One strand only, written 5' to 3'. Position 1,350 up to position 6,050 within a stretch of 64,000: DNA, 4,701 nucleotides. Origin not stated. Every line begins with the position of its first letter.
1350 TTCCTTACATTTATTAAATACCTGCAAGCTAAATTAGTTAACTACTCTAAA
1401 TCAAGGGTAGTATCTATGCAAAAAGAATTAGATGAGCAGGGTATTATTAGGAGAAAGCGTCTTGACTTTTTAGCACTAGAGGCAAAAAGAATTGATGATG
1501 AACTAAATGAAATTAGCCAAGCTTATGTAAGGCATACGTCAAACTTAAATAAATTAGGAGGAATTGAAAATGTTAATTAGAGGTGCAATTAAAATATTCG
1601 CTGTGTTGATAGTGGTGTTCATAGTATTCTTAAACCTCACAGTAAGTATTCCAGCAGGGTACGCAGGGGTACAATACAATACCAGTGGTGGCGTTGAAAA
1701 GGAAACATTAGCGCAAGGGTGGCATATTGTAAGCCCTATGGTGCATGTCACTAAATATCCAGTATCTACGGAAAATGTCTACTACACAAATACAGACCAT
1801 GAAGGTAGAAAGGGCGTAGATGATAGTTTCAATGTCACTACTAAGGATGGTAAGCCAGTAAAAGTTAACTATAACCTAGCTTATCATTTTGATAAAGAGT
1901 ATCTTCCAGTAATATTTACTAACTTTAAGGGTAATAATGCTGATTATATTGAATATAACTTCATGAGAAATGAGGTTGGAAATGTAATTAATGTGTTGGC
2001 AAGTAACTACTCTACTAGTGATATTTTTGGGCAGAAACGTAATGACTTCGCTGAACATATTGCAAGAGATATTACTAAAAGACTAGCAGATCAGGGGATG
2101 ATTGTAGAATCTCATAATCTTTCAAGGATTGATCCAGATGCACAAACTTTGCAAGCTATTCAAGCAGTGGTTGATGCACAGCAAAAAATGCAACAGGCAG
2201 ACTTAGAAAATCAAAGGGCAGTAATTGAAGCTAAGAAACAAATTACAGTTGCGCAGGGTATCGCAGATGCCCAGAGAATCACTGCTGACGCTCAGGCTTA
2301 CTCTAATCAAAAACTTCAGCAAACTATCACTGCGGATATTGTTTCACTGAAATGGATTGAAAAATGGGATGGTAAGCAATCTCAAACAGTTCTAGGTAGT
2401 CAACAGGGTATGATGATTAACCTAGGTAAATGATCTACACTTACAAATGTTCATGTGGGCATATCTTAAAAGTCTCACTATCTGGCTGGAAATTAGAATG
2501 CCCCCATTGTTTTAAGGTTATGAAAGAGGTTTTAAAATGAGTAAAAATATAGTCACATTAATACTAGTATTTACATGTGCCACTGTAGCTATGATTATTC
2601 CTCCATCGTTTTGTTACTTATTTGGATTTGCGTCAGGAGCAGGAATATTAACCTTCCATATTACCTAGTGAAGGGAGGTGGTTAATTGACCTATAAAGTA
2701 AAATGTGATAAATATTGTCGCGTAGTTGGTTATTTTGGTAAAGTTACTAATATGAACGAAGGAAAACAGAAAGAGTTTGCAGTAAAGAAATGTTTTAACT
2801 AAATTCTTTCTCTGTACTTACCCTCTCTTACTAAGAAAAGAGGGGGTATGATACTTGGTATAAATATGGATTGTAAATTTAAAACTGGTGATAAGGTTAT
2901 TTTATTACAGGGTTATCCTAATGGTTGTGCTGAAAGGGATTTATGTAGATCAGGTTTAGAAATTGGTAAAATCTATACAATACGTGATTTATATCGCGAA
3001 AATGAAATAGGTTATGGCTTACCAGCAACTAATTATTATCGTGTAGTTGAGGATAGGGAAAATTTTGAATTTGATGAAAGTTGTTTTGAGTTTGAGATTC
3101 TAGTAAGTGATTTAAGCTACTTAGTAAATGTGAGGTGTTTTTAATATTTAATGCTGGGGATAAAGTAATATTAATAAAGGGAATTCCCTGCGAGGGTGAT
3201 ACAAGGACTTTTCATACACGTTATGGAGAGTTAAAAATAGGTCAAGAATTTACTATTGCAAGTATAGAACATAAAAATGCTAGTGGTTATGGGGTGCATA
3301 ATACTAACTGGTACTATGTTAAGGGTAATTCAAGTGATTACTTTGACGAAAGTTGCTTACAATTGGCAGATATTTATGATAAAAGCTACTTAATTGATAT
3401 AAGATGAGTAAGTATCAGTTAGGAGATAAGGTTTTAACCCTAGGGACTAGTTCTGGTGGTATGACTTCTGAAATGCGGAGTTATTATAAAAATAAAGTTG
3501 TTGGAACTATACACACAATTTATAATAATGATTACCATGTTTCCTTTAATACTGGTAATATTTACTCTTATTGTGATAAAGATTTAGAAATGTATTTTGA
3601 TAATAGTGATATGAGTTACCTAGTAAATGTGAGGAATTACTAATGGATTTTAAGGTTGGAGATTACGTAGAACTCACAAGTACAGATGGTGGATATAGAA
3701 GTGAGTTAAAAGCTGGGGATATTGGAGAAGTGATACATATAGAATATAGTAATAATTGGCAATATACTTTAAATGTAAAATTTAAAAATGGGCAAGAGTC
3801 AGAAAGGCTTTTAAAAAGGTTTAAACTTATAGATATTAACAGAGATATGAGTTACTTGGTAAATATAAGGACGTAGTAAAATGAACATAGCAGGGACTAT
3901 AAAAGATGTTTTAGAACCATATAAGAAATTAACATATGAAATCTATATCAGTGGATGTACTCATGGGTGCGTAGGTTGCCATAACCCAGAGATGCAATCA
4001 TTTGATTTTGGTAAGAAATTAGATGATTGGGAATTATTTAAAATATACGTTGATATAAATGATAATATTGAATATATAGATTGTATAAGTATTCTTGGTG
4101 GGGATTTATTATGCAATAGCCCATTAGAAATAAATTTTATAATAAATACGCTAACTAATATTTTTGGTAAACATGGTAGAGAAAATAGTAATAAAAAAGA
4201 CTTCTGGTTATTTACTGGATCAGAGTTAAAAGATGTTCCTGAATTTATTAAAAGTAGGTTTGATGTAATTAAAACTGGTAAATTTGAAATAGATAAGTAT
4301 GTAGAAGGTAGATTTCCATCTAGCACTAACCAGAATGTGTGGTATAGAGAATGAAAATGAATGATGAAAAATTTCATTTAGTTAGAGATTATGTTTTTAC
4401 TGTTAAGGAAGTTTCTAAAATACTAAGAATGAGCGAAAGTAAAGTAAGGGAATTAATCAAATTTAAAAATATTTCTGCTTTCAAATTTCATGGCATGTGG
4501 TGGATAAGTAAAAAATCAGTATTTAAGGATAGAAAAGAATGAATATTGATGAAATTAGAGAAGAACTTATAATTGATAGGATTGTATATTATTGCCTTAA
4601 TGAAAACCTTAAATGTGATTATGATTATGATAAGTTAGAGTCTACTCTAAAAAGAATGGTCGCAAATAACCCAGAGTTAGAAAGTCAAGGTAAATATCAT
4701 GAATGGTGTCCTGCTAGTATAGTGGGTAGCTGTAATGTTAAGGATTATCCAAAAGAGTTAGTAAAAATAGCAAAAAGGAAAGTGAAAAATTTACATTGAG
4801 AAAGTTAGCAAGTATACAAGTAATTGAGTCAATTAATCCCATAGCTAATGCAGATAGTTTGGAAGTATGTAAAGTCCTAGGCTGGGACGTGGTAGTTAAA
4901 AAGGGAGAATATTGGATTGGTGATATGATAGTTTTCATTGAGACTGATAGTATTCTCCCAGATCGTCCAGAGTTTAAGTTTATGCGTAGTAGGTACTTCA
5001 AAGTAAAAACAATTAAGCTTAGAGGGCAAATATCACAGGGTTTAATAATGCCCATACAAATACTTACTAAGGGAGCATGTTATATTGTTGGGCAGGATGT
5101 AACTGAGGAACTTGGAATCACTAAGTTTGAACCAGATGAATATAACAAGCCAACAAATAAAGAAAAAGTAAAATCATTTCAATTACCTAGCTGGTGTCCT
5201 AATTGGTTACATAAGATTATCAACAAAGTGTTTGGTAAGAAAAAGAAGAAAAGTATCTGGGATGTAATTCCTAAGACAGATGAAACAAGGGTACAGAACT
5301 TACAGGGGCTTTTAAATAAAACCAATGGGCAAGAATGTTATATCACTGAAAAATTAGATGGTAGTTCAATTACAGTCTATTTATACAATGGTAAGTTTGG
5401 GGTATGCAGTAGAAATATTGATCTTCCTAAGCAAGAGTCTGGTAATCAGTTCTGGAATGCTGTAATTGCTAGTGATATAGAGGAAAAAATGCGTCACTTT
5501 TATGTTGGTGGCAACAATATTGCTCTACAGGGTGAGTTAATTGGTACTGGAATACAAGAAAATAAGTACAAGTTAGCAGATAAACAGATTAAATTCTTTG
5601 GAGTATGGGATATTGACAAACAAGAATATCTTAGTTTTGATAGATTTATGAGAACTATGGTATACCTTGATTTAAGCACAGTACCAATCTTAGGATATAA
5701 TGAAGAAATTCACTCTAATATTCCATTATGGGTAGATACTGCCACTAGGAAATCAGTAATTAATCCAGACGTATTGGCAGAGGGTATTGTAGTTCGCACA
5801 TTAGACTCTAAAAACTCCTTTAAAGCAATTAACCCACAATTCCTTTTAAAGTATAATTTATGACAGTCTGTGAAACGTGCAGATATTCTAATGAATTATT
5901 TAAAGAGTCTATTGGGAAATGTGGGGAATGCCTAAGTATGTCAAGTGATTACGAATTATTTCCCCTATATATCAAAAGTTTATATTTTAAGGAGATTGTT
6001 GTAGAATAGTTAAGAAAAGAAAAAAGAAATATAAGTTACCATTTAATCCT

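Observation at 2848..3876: Tandem array of four paralogous small barrel proteins sharing a C-terminal (D)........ motif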

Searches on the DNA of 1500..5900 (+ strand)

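Call 10: search_dna_similar(query=window:1500-5900:+, collection=phages, mode=near, max_rows=20)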
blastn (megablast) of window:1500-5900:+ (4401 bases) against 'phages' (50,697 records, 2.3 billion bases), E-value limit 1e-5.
No match.

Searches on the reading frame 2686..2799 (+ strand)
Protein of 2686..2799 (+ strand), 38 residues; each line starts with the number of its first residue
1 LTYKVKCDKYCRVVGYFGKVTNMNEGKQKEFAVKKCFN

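Call 53: search_protein_families(library=ncbifam, proteins=[window:2686-2799:+], max_evalue=1)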
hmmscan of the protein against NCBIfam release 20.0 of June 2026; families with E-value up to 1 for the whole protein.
seq(38 aa): 5 families
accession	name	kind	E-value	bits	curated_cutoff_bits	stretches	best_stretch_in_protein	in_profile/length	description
TIGR02487.1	NrdD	equivalog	5.4e-05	21.9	326.35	1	6-32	550-576/581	anaerobic ribonucleoside-triphosphate reductase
NF006127.0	PRK08271.1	equivalog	0.00039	19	545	1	4-35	593-625/631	anaerobic ribonucleoside-triphosphate reductase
TIGR02827.1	RNR_anaer_Bdell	equivalog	0.00091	17.9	568.3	1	4-33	564-593/596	anaerobic ribonucleoside-triphosphate reductase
NF006358.0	PRK08579.1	equivalog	0.0028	15.9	585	1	7-37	592-622/624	anaerobic ribonucleoside triphosphate reductase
NF006126.0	PRK08270.1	equivalog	0.0094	14.2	548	1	6-37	650-681/684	ribonucleoside triphosphate reductase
